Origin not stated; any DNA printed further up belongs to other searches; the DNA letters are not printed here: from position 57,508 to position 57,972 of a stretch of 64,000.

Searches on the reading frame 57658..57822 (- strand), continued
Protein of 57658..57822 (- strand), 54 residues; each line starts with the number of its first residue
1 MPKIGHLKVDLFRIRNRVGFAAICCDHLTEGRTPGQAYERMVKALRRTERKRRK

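Call 71: search_solved_structures(query=A4, max_evalue=5)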
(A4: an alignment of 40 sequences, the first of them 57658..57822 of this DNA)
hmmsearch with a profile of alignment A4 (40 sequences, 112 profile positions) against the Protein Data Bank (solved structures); distinct sequences matched with E-value up to 5: 0.
